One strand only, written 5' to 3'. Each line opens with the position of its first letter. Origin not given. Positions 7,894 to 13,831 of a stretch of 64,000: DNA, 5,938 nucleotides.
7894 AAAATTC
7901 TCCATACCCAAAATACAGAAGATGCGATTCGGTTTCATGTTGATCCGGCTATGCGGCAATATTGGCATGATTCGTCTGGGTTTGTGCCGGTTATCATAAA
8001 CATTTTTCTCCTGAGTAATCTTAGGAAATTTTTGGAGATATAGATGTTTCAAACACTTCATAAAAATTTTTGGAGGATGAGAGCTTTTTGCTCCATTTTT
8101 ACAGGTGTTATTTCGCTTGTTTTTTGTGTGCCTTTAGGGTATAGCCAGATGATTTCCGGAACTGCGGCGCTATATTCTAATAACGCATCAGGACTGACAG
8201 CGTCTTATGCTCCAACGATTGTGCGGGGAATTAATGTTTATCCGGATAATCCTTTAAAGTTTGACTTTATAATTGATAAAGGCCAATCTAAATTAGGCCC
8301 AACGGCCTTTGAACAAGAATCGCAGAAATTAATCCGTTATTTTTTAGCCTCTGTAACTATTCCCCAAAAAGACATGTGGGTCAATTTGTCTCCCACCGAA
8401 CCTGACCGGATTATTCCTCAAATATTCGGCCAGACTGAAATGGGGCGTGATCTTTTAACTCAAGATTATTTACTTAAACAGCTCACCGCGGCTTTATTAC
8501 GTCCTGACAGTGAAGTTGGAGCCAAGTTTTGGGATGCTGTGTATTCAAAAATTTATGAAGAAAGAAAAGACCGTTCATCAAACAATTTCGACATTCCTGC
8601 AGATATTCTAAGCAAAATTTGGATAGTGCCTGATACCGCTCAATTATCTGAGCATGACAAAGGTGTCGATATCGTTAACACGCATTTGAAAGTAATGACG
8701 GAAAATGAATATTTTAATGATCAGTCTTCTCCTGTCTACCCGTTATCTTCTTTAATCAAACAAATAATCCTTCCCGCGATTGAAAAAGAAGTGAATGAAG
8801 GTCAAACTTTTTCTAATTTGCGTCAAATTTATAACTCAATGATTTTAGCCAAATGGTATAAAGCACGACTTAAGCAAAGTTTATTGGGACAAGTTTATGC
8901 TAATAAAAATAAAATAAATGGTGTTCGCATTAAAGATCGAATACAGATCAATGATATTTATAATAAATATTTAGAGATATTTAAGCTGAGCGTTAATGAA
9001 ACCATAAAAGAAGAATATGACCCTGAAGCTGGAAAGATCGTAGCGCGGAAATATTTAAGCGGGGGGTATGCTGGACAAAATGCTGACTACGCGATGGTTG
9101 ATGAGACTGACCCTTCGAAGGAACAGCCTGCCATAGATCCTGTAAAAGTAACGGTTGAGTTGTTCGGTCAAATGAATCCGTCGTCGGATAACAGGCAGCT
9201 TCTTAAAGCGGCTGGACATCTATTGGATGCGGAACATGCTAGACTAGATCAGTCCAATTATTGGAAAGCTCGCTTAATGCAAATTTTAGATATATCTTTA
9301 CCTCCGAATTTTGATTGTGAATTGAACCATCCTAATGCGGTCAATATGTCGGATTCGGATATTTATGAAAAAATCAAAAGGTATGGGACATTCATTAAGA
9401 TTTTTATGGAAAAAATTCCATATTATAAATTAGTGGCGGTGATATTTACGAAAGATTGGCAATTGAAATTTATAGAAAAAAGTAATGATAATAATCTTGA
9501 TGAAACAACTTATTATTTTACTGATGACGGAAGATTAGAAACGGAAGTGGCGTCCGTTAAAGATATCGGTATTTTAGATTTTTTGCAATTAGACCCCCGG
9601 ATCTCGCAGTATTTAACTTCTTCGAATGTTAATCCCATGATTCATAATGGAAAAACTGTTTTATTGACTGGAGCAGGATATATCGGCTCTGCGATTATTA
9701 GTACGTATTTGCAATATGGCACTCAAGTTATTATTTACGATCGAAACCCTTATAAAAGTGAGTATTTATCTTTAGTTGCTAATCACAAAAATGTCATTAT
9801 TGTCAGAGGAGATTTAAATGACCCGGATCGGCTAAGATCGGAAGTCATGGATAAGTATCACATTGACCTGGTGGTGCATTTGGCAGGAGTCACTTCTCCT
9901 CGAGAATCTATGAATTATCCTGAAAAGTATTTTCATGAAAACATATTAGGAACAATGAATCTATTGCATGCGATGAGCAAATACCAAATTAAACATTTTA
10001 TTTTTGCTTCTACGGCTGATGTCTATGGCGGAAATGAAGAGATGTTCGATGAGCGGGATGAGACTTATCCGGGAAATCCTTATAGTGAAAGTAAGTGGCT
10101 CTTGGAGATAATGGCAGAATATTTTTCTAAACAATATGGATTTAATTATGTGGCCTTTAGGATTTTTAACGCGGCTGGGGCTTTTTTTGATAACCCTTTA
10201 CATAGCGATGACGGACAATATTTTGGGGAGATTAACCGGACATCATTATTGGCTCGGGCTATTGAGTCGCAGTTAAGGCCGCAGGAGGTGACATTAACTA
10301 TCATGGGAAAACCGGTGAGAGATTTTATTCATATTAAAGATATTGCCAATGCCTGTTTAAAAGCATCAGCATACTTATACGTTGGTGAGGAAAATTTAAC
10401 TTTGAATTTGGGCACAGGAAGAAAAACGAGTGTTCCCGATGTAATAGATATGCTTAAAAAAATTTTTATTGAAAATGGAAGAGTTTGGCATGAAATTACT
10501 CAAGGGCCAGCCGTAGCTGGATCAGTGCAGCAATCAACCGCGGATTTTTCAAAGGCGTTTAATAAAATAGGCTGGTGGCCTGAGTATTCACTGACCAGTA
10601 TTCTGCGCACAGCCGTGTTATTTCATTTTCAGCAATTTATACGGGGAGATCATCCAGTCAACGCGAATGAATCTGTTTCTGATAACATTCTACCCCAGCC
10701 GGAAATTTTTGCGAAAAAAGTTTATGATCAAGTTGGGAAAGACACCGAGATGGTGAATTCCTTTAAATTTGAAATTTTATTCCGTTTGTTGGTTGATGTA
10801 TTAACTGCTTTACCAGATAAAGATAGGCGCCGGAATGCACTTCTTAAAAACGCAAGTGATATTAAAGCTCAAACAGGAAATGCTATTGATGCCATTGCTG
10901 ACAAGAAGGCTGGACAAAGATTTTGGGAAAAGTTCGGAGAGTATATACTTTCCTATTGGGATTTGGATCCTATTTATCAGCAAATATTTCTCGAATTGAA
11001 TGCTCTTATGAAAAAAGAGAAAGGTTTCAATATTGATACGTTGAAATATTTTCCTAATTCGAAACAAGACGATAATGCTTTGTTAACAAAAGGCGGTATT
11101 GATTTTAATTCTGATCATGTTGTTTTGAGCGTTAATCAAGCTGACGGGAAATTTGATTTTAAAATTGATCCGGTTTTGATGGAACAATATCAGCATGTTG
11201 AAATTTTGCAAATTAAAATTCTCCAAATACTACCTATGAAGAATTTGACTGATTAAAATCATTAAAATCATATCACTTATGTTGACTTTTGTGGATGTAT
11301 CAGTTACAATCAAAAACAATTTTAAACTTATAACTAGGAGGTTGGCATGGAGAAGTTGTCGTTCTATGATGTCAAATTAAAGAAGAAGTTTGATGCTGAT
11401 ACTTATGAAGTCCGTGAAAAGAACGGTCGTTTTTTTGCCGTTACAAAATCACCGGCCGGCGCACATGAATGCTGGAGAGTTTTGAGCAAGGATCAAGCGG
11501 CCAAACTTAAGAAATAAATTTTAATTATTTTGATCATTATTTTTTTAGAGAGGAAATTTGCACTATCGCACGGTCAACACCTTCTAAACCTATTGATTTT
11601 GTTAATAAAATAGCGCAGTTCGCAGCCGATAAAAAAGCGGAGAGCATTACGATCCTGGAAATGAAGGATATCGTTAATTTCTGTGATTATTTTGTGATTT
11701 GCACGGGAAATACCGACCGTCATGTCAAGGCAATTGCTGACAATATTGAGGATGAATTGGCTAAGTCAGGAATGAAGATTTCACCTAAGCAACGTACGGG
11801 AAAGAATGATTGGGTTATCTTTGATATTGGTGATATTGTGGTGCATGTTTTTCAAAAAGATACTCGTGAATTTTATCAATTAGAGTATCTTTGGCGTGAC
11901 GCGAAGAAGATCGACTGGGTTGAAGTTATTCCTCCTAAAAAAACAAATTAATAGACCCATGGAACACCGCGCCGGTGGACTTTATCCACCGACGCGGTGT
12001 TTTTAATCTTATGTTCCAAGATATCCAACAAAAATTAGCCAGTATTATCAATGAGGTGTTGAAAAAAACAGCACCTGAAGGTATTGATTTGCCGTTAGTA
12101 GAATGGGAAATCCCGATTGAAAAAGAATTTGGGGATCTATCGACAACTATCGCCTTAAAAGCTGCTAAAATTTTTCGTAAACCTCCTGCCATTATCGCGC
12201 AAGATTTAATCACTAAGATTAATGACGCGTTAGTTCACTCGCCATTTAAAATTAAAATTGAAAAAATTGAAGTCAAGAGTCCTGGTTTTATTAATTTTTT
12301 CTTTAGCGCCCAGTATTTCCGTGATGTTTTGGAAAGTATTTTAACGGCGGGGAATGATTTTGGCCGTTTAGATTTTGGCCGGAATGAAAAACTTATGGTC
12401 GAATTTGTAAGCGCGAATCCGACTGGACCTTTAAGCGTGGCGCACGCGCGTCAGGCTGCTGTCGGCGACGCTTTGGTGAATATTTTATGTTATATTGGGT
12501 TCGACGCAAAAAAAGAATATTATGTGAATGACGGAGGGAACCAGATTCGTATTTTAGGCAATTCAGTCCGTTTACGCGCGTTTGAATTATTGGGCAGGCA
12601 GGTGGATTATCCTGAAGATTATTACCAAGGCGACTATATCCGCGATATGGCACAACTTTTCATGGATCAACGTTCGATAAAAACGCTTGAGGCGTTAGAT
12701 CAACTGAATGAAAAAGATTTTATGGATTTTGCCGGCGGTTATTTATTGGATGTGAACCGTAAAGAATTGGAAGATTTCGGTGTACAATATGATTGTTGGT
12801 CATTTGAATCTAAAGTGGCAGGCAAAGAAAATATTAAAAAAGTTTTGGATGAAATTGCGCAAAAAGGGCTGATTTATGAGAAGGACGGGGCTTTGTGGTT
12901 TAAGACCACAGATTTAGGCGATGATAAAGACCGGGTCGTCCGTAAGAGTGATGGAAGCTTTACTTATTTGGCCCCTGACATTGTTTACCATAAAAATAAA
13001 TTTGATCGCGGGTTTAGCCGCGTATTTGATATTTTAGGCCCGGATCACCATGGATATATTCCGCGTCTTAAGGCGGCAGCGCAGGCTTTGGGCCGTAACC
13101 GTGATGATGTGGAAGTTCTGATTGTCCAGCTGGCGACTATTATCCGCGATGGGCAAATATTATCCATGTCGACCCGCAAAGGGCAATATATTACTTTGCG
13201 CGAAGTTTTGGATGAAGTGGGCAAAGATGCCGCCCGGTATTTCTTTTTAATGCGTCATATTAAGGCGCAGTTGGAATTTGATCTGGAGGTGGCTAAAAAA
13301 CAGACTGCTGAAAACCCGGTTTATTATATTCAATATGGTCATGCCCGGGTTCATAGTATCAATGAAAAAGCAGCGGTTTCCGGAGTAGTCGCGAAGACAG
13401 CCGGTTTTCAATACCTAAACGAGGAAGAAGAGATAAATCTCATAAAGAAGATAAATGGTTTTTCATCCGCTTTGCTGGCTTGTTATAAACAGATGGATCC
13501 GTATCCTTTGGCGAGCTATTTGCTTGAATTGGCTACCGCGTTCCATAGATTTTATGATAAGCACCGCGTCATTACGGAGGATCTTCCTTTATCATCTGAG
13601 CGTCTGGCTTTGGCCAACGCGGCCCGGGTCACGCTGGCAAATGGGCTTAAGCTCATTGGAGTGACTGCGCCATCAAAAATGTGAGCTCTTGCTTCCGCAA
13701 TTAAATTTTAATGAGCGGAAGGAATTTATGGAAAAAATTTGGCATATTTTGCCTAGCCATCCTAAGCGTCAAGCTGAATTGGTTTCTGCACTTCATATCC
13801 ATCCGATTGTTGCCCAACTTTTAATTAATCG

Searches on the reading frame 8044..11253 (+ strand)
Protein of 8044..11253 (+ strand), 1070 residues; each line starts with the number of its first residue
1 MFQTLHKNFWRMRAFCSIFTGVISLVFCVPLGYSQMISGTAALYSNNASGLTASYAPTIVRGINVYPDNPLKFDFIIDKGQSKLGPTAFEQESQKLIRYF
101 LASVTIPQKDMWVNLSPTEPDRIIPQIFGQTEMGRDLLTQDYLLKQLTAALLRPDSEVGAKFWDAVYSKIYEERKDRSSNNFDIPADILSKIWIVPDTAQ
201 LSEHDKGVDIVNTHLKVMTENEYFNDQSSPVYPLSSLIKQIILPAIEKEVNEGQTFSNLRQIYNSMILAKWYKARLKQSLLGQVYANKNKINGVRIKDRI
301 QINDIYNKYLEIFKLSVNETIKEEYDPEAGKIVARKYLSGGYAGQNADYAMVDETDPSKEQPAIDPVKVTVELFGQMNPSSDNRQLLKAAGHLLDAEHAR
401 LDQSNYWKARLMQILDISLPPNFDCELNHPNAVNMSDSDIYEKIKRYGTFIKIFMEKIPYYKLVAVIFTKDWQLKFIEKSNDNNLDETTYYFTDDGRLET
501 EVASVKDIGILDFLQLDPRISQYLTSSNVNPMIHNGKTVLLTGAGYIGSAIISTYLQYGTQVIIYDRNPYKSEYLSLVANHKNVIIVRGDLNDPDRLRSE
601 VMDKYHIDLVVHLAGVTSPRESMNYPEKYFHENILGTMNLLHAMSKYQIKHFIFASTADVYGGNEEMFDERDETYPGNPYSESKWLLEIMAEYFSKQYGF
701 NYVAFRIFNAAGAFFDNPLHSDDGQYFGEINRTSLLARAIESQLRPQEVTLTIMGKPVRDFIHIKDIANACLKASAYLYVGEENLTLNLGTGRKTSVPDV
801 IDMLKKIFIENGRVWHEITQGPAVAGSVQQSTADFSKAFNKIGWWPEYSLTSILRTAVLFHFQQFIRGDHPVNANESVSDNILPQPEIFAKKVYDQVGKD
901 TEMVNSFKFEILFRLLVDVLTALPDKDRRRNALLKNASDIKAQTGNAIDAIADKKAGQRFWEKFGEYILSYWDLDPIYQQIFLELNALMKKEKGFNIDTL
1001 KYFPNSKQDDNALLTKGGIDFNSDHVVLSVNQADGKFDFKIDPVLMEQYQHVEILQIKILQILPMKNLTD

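Call 12: search_protein_families(library=pfam, proteins=[window:8044-11253:+], max_evalue=0.01)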
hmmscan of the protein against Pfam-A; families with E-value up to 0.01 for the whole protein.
window:8044-11253:+ (1070 aa): 13 families
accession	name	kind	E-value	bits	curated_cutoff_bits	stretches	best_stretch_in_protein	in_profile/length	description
PF01370.27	Epimerase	-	3.2e-49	167.9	20.9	1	539-790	1-240/240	NAD dependent epimerase/dehydratase family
PF16363.11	GDP_Man_Dehyd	-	7.6e-40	137.8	27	1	543-855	5-330/332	GDP-mannose 4,6 dehydratase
PF01073.25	3Beta_HSD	-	1.2e-15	57.8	22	1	540-685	2-151/280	3-beta hydroxysteroid dehydrogenase/isomerase family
PF04321.23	RmlD_sub_bind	-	2.1e-10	40.6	27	1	538-690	2-135/287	RmlD substrate binding domain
PF02719.21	Polysacc_synt_2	-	4e-10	39.8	20.2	1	539-657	1-128/293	Polysaccharide biosynthesis protein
PF13460.12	NAD_binding_10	-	9.9e-10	39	27.2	1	544-680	3-121/184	NAD(P)H-binding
PF07993.18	NAD_binding_4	-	1.4e-07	31.4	20.1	1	579-738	58-228/258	Male sterility protein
PF05368.20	NmrA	-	6.6e-07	29.6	27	1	537-703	3-144/298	NmrA-like family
PF00106.31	adh_short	-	2.1e-06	27.8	26.6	1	537-647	1-122/195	short chain dehydrogenase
PF03435.24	Sacchrp_dh_NADP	-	5.4e-05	24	25.1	1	539-623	1-85/129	Saccharopine dehydrogenase NADP binding domain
PF02826.25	2-Hacid_dh_C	-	0.00093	19.1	25.1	1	534-573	34-73/178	D-isomer specific 2-hydroxyacid dehydrogenase, NAD binding domain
PF08659.16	KR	-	0.0081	16.5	22.6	0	538-662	2-142/180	KR domain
PF13561.12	adh_short_C2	-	0.0081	16.2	27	0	547-653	8-118/236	Enoyl-(Acyl carrier protein) reductase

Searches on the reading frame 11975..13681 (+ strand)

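Call 52: search_protein_families(library=pfam, proteins=[window:11975-13681:+], max_evalue=0.0001)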
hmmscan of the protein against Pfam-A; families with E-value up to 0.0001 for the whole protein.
window:11975-13681:+ (569 aa): 3 families
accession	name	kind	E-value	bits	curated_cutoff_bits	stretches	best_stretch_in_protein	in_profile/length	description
PF05746.21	DALR_1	-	2e-30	105.7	22.3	1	452-569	1-117/117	DALR anticodon binding domain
PF00750.26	tRNA-synt_1d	-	4.3e-23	82.3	23.3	1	120-421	3-304/349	tRNA synthetases class I (R), catalytic domain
PF03485.21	Arg_tRNA_synt_N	-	1.7e-17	64.2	21.5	1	20-110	2-85/85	Arginyl tRNA synthetase N terminal domain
